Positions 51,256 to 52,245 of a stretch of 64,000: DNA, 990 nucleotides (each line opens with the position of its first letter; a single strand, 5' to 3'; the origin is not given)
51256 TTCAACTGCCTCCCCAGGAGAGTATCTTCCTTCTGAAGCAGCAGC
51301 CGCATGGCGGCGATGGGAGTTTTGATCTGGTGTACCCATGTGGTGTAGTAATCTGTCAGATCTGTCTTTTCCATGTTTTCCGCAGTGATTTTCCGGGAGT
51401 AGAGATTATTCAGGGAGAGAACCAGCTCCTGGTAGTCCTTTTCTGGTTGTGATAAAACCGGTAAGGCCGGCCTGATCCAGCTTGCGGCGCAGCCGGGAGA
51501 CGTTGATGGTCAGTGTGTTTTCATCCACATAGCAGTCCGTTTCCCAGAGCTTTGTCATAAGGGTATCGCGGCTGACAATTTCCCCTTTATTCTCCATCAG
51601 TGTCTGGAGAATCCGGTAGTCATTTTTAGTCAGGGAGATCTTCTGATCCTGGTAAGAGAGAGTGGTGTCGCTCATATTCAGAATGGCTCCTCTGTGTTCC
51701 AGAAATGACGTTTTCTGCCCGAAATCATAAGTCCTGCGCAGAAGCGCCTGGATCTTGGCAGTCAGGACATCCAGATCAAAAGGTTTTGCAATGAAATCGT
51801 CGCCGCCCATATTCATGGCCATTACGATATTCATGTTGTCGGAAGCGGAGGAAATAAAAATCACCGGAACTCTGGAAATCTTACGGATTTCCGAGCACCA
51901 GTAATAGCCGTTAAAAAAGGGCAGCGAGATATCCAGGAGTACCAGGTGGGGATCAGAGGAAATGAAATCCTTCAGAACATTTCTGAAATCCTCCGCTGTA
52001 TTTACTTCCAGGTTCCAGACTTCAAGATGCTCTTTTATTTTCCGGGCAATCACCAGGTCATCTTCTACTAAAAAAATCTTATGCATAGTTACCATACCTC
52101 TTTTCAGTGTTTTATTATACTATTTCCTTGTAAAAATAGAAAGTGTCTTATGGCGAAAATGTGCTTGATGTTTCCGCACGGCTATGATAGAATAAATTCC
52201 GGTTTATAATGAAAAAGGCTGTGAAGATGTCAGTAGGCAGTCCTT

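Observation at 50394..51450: Bce-like resistance operon carries two separate deletions, each joined at a dual-frame microhomology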

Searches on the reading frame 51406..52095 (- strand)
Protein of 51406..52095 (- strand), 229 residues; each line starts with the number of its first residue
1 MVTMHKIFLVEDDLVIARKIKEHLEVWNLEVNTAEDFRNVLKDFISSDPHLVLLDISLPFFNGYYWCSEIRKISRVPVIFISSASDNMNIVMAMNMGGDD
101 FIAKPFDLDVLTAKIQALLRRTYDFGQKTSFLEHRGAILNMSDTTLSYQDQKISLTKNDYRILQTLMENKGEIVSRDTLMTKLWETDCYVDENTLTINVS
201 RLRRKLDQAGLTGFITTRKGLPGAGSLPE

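Call 3: search_protein_families(library=pfam, proteins=[window:51406-52095:-], max_evalue=0.01)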
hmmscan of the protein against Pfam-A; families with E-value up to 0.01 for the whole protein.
window:51406-52095:- (229 aa): 2 families
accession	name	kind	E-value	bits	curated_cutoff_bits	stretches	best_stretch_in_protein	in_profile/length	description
PF00072.30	Response_reg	-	2e-22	79.9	30.2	1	7-116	1-111/111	Response regulator receiver domain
PF00486.34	Trans_reg_C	-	4.3e-20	72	26.2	1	151-220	2-72/77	Transcriptional regulatory protein, C terminal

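Call 16: list_cluster_members(proteins=[window:51406-52095:-, window:50721-51374:-, window:50394-50576:-, window:48418-50415:-])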
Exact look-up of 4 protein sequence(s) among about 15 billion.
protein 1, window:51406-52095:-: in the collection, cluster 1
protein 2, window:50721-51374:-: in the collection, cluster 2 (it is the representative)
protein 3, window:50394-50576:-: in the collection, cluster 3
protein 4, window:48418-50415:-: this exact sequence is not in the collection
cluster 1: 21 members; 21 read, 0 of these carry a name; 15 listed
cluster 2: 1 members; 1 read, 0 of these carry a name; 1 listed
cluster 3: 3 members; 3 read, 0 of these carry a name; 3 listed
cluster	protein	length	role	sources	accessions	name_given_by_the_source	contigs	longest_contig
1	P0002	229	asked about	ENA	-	-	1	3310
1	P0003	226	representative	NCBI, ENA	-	-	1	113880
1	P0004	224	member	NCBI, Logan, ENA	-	-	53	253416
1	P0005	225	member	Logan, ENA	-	-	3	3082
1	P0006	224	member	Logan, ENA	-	-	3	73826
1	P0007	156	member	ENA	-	-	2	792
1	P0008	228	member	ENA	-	-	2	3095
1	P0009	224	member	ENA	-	-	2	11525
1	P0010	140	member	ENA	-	-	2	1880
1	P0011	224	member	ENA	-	-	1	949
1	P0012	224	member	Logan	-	-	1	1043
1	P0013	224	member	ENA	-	-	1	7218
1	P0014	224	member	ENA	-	-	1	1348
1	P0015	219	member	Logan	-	-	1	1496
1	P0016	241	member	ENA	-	-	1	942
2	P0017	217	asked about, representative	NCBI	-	-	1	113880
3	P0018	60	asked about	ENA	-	-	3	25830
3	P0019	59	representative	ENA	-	-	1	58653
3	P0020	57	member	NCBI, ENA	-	-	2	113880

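Call 17: find_encoding_contigs(protein=P0018, flank=6000, max_places=10)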
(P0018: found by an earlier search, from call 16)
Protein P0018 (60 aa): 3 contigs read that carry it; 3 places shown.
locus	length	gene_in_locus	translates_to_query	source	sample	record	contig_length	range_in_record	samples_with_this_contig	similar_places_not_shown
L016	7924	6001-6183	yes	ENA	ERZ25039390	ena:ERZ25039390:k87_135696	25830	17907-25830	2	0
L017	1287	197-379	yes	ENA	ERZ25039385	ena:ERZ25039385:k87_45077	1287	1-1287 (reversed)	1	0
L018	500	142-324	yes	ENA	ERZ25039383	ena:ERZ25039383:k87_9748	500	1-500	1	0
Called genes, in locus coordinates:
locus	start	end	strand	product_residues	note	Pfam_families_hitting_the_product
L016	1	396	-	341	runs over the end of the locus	PF02547:Queuosine_synth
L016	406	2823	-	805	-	PF01588:tRNA_bind, PF03483:B3_4, PF03484:B5, PF17759:tRNA_synthFbeta, PF03147:FDX-ACB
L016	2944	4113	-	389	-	PF02912:Phe_tRNA-synt_N, PF01409:tRNA-synt_2d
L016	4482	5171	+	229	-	PF00072:Response_reg, PF00486:Trans_reg_C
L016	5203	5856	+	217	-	PF02518:HATPase_c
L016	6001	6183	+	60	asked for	PF00005:ABC_tran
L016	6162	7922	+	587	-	?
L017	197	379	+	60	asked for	PF00005:ABC_tran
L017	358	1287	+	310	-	?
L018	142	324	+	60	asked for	PF00005:ABC_tran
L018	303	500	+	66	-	?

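Call 18: find_encoding_contigs(protein=P0002, flank=6000, max_places=10)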
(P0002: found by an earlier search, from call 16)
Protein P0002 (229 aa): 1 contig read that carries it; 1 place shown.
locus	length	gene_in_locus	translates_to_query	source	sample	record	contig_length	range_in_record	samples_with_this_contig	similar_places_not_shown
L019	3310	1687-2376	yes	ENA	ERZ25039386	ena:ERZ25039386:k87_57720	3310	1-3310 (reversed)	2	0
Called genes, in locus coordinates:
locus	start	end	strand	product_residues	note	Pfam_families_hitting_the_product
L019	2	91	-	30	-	?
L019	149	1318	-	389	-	PF02912:Phe_tRNA-synt_N, PF01409:tRNA-synt_2d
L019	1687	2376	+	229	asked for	PF00072:Response_reg, PF00486:Trans_reg_C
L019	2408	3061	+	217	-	PF02518:HATPase_c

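Call 20: find_encoding_contigs(protein=P0008, flank=6000, max_places=6)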
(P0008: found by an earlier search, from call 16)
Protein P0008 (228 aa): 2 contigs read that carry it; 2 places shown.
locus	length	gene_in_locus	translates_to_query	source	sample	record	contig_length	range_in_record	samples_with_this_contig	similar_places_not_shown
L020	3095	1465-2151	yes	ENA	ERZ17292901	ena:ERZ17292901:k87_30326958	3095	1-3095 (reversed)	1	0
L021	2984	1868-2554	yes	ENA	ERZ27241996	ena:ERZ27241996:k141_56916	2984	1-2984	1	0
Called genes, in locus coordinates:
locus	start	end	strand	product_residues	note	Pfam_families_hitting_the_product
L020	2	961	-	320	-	?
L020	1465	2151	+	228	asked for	PF00072:Response_reg, PF00486:Trans_reg_C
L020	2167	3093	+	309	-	?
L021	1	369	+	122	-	?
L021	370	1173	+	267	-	PF13401:AAA_22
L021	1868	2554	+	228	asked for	PF00072:Response_reg, PF00486:Trans_reg_C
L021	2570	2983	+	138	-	?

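Call 21: find_encoding_contigs(protein=P0019, flank=6000, max_places=6)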
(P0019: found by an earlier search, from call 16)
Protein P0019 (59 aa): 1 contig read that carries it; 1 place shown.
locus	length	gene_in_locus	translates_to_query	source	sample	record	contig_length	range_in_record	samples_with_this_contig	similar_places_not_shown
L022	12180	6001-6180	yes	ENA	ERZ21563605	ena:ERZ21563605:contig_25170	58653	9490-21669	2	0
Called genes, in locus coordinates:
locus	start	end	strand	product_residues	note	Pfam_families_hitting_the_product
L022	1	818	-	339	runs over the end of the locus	PF02912:Phe_tRNA-synt_N, PF01409:tRNA-synt_2d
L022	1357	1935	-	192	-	PF13635:DUF4143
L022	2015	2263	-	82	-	PF13173:AAA_14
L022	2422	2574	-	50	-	-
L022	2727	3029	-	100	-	-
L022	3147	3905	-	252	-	PF13527:Acetyltransf_9, PF00583:Acetyltransf_1, PF13673:Acetyltransf_10, PF13508:Acetyltransf_7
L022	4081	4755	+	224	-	PF00072:Response_reg, PF00486:Trans_reg_C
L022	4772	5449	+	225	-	-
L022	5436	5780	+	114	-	PF02518:HATPase_c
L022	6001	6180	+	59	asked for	PF00005:ABC_tran (weak)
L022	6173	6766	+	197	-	PF00005:ABC_tran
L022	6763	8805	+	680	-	PF02687:FtsX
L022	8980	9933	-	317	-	PF03631:Virul_fac_BrkB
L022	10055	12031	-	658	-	PF08486:SpoIID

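Call 22: find_encoding_contigs(protein=P0005, flank=6000, max_places=6)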
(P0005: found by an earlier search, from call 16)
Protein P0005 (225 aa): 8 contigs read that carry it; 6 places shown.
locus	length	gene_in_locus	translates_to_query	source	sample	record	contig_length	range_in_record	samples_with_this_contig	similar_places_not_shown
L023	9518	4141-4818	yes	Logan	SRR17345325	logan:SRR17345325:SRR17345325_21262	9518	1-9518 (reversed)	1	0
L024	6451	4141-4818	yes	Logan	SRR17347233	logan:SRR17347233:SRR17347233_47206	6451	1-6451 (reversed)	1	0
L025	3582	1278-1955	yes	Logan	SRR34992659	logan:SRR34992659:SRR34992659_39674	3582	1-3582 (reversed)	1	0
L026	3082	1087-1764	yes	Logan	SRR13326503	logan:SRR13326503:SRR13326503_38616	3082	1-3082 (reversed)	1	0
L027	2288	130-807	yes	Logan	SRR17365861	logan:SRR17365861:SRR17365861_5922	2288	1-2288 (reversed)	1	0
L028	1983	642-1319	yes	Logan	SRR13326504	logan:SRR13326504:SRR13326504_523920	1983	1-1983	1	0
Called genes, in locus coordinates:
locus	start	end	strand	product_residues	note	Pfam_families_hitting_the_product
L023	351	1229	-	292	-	PF11738:DUF3298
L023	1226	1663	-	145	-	PF04542:Sigma70_r2, PF08281:Sigma70_r4_2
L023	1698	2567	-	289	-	PF13472:Lipase_GDSL_2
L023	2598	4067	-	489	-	PF03062:MBOAT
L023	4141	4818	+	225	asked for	PF00072:Response_reg, PF00486:Trans_reg_C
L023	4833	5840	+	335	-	PF02518:HATPase_c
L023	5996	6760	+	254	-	PF00005:ABC_tran, PF13304:AAA_21 (faint)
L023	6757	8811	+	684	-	PF02687:FtsX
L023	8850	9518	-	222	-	?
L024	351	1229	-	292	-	PF11738:DUF3298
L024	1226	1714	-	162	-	PF04542:Sigma70_r2, PF08281:Sigma70_r4_2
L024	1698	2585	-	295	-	PF13472:Lipase_GDSL_2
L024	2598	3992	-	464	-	PF03062:MBOAT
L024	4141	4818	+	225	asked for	PF00072:Response_reg, PF00486:Trans_reg_C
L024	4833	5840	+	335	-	PF02518:HATPase_c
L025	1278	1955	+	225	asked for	PF00072:Response_reg, PF00486:Trans_reg_C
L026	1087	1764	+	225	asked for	PF00072:Response_reg, PF00486:Trans_reg_C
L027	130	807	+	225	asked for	PF00072:Response_reg, PF00486:Trans_reg_C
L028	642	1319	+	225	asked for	PF00072:Response_reg, PF00486:Trans_reg_C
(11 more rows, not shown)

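Call 27: find_homologous_proteins(query=P0017, max_evalue=1e-40)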
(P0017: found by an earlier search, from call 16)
Query P0017 (217 aa): 7988 proteins with E <= 1e-40 among 8000 candidates; the best 120 are listed.
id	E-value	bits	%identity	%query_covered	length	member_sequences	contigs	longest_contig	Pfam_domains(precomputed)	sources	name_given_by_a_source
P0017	2.4e-138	477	100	100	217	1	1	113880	PF02518.32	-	-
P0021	1.1e-137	475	100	100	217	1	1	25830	PF02518.32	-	-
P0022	1.5e-137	474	100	100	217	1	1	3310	PF02518.32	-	-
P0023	6.5e-128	443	93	100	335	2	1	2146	PF02518.32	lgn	-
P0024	3.5e-119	414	85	100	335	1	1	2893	PF02518.32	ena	-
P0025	3.5e-119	414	85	100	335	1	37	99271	PF02518.32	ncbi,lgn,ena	-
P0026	3.5e-119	414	85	100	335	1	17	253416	PF02518.32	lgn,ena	-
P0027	2.2e-118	412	85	100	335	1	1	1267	PF02518.32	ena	-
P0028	2.5e-118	411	85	100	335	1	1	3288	PF02518.32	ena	-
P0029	1.0e-112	393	81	100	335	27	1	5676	PF02518.32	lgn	-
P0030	2.6e-112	392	82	100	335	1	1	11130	PF02518.32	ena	-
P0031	7.7e-112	390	81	100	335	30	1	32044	PF02518.32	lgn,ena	-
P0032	3.3e-111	388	80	100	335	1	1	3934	PF02518.32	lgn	-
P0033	7.3e-109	380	79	100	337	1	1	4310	PF02518.32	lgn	-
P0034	6.3e-107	374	78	99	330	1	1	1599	PF02518.32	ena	-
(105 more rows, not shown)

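Call 34: find_homologous_proteins(query=L023:5996-6757:+, max_evalue=1e-60)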
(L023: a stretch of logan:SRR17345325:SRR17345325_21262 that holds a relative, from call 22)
Query L023:5996-6757:+ (254 aa): 7999 proteins with E <= 1e-60 among 8000 candidates; the best 120 are listed.
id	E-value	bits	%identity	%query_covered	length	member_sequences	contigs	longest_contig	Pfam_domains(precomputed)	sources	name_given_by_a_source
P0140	2.2e-158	543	100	100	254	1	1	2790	PF00005.34,PF13304.13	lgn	-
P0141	5.3e-154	528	97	100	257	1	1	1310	PF00005.34,PF13304.13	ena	-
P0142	1.9e-153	527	97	100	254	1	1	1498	PF00005.34,PF13304.13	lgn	-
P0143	3.9e-152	522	96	100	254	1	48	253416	PF00005.34,PF13304.13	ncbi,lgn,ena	-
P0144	1.0e-151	521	96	100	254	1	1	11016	PF00005.34,PF13304.13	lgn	-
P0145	1.9e-151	520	96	100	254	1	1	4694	PF00005.34,PF13304.13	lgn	-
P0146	2.7e-151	519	96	100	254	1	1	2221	PF00005.34,PF13304.13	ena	-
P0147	1.1e-147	508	93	100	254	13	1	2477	PF00005.34,PF13304.13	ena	-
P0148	4.3e-146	502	92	99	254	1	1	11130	PF00005.34,PF13304.13,PF13191.13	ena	-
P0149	5.8e-146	502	92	99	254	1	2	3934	PF00005.34,PF13304.13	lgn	-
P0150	4.6e-142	489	89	100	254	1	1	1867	PF00005.34,PF13401.13,PF13304.13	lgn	-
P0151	2.4e-141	487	89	100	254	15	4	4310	PF00005.34,PF13401.13,PF13304.13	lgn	-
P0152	1.6e-134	465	86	100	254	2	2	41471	PF00005.34,PF13304.13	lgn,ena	-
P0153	2.5e-134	464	86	100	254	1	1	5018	PF00005.34,PF13401.13,PF13304.13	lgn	-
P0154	2.6e-134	464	85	100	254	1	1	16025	PF00005.34,PF13304.13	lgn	-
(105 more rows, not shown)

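Call 36: find_encoding_contigs(protein=P0141, flank=3000, max_places=4)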
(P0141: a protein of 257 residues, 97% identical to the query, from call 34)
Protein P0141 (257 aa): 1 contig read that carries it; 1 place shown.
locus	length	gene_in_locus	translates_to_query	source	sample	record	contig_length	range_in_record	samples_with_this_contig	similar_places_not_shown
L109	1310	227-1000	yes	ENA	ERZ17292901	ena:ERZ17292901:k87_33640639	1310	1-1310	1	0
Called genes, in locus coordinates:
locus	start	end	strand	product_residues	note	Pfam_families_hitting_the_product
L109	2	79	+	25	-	?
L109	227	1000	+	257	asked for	PF00005:ABC_tran, PF13304:AAA_21 (faint)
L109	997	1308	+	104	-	?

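Call 37: find_encoding_contigs(protein=P0023, flank=3000, max_places=4)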
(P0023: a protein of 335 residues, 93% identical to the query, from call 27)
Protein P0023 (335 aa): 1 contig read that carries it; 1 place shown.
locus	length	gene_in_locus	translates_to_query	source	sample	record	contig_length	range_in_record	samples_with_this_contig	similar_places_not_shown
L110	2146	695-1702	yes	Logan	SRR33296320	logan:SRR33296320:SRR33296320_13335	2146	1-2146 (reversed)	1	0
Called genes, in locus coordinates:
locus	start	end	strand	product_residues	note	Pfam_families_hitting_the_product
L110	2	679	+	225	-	?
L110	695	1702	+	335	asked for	PF02518:HATPase_c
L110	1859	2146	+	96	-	?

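Call 45: search_protein_families(library=ncbifam, proteins=[window:51406-52095:-, L023:4833-5840:+, L023:5996-6757:+], max_evalue=0.00001)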
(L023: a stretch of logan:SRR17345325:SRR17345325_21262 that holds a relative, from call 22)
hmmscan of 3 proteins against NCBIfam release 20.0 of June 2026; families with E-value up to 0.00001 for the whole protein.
window:51406-52095:- (229 aa): 77 families (the best 25 are shown)
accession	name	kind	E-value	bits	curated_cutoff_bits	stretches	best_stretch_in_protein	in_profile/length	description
NF041733.1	resp_reg_CseB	equivalog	1.4e-40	139.1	350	1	6-208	2-213/228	two-component system response regulator CseB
NF045944.1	ResRegRpaBCyano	equivalog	9.9e-40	136.3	330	1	9-220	2-222/229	response regulator transcription factor RpaB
TIGR02154.1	PhoB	equivalog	1.7e-39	135.5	296.2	1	5-220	3-220/226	phosphate regulon transcriptional regulator PhoB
NF053854.1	RespRegPhoBBctds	equivalog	1.9e-39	135.4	270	1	7-220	1-219/225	two-component system response regulator PhoB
NF008296.0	PRK11083.1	equivalog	1.1e-38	132.9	273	1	4-221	3-221/228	two-component system response regulator CreB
NF040689.1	MtrAB_MtrA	equivalog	3.1e-37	128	300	1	7-209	1-201/219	MtrAB system response regulator MtrA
NF033117.2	vanR_ACDEGLN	exception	1.8e-34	119.3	350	1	7-209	1-208/226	VanR-ABDEGLN family response regulator transcription factor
NF007982.1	PRK10710.1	equivalog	2.3e-33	115.7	380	1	4-209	7-210/235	envelope stress response regulator BaeR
NF040534.1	resp_reg_YycF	equivalog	6.1e-33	114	340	1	6-221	2-223/231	response regulator YycF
TIGR01387.1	cztR_silR_copR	subfamily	2.4e-32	112.3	279.2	1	7-220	1-213/218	heavy metal response regulator transcription factor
NF008034.0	PRK10766.1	equivalog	6.3e-32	110.9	275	1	4-208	2-213/231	two-component system response regulator TorR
NF051850.1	RespRegRprY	equivalog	1.4e-30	106.4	370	1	5-208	5-210/234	response regulator transcription factor RprY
NF007820.0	PRK10529.1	equivalog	3e-30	105.3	325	1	5-209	2-206/225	two-component system response regulator KdpE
TIGR03787.1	marine_sort_RR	equivalog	3.3e-30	105.3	335.7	1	6-209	2-208/227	proteobacterial dedicated sortase system response regulator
NF041734.1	resp_reg_RppA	equivalog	5.1e-30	104.5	250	1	6-220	2-222/229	two-component system response regulator RppA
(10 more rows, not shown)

L023:4833-5840:+ (335 aa): 63 families (the best 25 are shown)
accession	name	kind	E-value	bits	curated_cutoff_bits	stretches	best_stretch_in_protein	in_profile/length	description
NF047405.1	SensHisKinSapS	equivalog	5.3e-61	206.9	550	1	38-325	34-329/341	two-component system sensor histidine kinase SapS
NF046044.1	PnpS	equivalog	1e-29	103.7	400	1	98-327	149-389/390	two-component system histidine kinase PnpS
NF041832.1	near_NosP_CTERM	subfamily_domain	7.5e-27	94.4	400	1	146-328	38-224/370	NahK/ErcS family hybrid sensor histidine kinase/response regulator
NF008312.0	PRK11100.1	equivalog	3e-26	92.3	356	1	95-330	232-475/477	two-component system sensor histidine kinase CreC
NF033092.0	HK_WalK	equivalog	1.5e-23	83.3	725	1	163-327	421-592/594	cell wall metabolism sensor histidine kinase WalK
TIGR02966.1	phoR_proteo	equivalog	4.3e-23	81.9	334.2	1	133-326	123-332/333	phosphate regulon sensor histidine kinase PhoR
NF041735.1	hist_kin_RppB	equivalog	4e-22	78.6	400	1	151-327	253-437/438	two-component system sensor histidine kinase RppB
TIGR02956.1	TMAO_torS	equivalog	9.7e-21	73.6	676.5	1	173-327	521-680/967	TMAO reductase system sensor histidine kinase/response regulator TorS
NF008302.0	PRK11091.1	equivalog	4.9e-19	68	838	1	207-331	374-507/779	aerobic respiration two-component sensor histidine kinase ArcB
NF041831.1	NO_HK_NahK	exception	6.5e-19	67.4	1500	1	124-327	494-709/854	hybrid sensor histidine kinase/response regulator NahK/ErcS'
NF007898.0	PRK10604.1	equivalog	1.3e-18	67.4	478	1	100-324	192-418/433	two-component system sensor histidine kinase RstB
NF047874.1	MASE3_PAS_HK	subfamily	1.6e-18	66.8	560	1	114-332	388-628/655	MASE3 domain-containing sensor histidine kinase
NF033093.1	HK_VicK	exception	2e-18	66.3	680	1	223-327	324-433/448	cell wall metabolism sensor histidine kinase VicK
NF045595.1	HK_scytonemin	equivalog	2.2e-18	66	865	1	150-326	452-632/637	scytonemin biosynthesis sensor histidine kinase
NF006800.0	PRK09303.1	equivalog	1.2e-17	64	342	1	151-326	193-374/383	histidine kinase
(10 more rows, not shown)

L023:5996-6757:+ (254 aa): 188 families (the best 25 are shown)
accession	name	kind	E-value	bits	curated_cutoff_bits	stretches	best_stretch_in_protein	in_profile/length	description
TIGR03608.1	L_ocin_972_ABC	subfamily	8e-66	221.4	254.85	1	16-217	11-206/206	putative bacteriocin export ABC transporter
NF038007.1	ABC_ATP_DarD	equivalog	3.1e-64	216.4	375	1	4-221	2-217/218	darobactin export ABC transporter ATP-binding protein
TIGR02211.1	LolD_lipo_ex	equivalog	4.6e-62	209.4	307.75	1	3-223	1-220/221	lipoprotein-releasing ABC transporter ATP-binding protein LolD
NF007826.0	PRK10535.1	equivalog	1.6e-59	201.8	966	1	2-226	3-225/648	macrolide ABC transporter ATP-binding protein/permease MacB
TIGR02673.1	FtsE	equivalog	3.6e-58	196.7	264.85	1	8-220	6-213/214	cell division ATP-binding protein FtsE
TIGR02982.1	heterocyst_DevA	subfamily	5.2e-52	176.6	295.8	1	4-222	2-219/220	ABC exporter ATP-binding subunit, DevA family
NF008639.0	PRK11629.1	equivalog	8.5e-52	175.9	360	1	4-226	7-228/234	lipoprotein-releasing ABC transporter ATP-binding protein LolD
NF007879.0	PRK10584.1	equivalog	1.4e-50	172.1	336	1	3-222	6-224/228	putative ABC transporter ATP-binding protein YbbA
NF040933.2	ABC_arch_GlcV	equivalog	1.2e-49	169.1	450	1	5-226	4-223/357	glucose ABC transporter ATP-binding protein GlcV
TIGR02314.1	ABC_MetN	equivalog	9.6e-49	166.2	499.7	1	4-231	2-228/343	methionine ABC transporter ATP-binding protein MetN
TIGR02315.1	ABC_phnC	equivalog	2.7e-46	158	266.1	1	3-236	1-238/243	phosphonate ABC transporter ATP-binding protein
TIGR03265.1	PhnT2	equivalog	4.4e-45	154.4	457.7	1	19-223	14-214/353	putative 2-aminoethylphosphonate ABC transporter ATP-binding protein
NF040840.2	tungstate_WtpC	equivalog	7.9e-45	153.6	440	1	24-223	15-210/347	tungstate ABC transporter ATP-binding protein WtpC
TIGR01186.1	proV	subfamily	4.8e-44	150.9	326.6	1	23-223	7-209/363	betaine/proline/choline family ABC transporter ATP-binding protein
TIGR04521.1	ECF_ATPase_2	equivalog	6.3e-44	150.1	330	1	5-231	2-232/279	energy-coupling factor transporter ATPase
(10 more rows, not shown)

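Call 47: search_solved_structures(query=L023:4833-5840:+, max_evalue=1e-10)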
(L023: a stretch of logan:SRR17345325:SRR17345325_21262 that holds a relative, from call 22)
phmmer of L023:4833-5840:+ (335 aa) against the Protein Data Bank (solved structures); distinct sequences matched with E-value up to 1e-10: 7.
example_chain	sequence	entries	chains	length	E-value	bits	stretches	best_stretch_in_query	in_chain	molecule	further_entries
8g3a_D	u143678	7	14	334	7.2e-36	127.3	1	34-326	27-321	Sensor protein BceS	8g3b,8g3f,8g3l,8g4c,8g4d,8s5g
6paj_A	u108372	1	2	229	1.3e-15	60.8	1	161-328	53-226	Sensor protein SrrB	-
4i5s_A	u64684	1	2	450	2.6e-15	59.8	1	123-327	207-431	Putative histidine kinase CovS; VicK-like protein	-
5c93_A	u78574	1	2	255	9.1e-15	58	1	226-329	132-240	Histidine kinase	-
4u7n_A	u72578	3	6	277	1e-14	57.9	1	226-329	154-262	Histidine protein kinase sensor protein | Histidine kinase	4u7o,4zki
7z8n_A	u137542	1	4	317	2.7e-14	56.5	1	115-328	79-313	Histidine kinase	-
3sl2_A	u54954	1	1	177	4.2e-12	49.3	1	224-327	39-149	Sensor histidine kinase yycG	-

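Call 55: find_encoding_contigs(protein=P0020, flank=6000, max_places=6)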
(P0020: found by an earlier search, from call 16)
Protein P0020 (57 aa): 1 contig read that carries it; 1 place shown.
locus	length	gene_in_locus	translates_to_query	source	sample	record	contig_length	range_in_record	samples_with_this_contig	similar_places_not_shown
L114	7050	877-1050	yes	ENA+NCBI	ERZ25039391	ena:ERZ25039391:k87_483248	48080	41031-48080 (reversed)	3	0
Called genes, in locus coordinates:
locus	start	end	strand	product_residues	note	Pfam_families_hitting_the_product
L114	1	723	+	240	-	?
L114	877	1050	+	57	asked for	PF00005:ABC_tran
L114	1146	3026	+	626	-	PF02687:FtsX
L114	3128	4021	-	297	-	PF03631:Virul_fac_BrkB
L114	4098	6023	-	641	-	PF08486:SpoIID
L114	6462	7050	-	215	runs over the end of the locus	PF01791:DeoC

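Call 56: find_encoding_contigs(protein=P0003, flank=6000, max_places=6)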
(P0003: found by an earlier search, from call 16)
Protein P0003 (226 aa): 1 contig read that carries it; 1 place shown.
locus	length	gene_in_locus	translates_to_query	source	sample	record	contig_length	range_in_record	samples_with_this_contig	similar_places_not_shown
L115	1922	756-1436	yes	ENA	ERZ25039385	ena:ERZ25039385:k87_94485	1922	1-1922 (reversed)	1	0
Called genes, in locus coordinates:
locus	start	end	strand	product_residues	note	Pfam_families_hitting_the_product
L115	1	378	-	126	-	?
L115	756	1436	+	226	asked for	PF00072:Response_reg, PF00486:Trans_reg_C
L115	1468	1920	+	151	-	?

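Call 59: find_homologous_proteins(query=L020:2167-2586:+, max_evalue=1e-20)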
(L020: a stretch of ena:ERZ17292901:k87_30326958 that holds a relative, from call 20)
Query L020:2167-2586:+ (140 aa): 2 proteins with E <= 1e-20 among 67 candidates.
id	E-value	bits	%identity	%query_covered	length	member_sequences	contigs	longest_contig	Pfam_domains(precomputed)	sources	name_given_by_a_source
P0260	3.1e-71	256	84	100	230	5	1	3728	-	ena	-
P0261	8.1e-64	232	85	94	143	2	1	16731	-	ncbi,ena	-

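Call 61: find_encoding_contigs(protein=P0261, flank=8000, max_places=6)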
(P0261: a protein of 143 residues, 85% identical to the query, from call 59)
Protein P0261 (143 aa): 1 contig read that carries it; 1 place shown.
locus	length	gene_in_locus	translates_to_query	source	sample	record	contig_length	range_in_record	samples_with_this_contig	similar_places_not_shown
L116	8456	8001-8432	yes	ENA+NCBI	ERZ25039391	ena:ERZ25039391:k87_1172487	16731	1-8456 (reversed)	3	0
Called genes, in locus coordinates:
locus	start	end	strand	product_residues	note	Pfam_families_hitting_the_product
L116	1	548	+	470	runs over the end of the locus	PF00324:AA_permease, PF13520:AA_permease_2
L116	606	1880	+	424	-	PF02127:Peptidase_M18, PF05343:Peptidase_M42 (weak)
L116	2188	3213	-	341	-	PF02547:Queuosine_synth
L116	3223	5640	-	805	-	PF01588:tRNA_bind, PF03483:B3_4, PF03484:B5, PF17759:tRNA_synthFbeta, PF03147:FDX-ACB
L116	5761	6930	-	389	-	PF02912:Phe_tRNA-synt_N, PF01409:tRNA-synt_2d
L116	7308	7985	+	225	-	PF00072:Response_reg, PF00486:Trans_reg_C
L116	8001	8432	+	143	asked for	-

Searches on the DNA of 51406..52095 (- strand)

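Call 65: search_rna_families(source=L116, start=8200, end=8456, threshold=evalue, max_evalue=1)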
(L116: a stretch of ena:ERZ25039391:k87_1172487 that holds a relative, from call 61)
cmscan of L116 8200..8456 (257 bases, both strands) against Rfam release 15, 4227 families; matches with E-value up to 1: 2.
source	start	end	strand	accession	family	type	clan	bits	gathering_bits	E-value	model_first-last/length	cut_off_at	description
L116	8372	8446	-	RF00029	Intron_gpII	Intron;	-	41.4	40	4e-07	1-77/77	no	Group II catalytic intron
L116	8409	8447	-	RF04357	Plastid-ndhA-ndhB-2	Intron;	CL00155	17.6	53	0.18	1-41/41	no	Plastid-ndhA-ndhB-2 group II-D5 intron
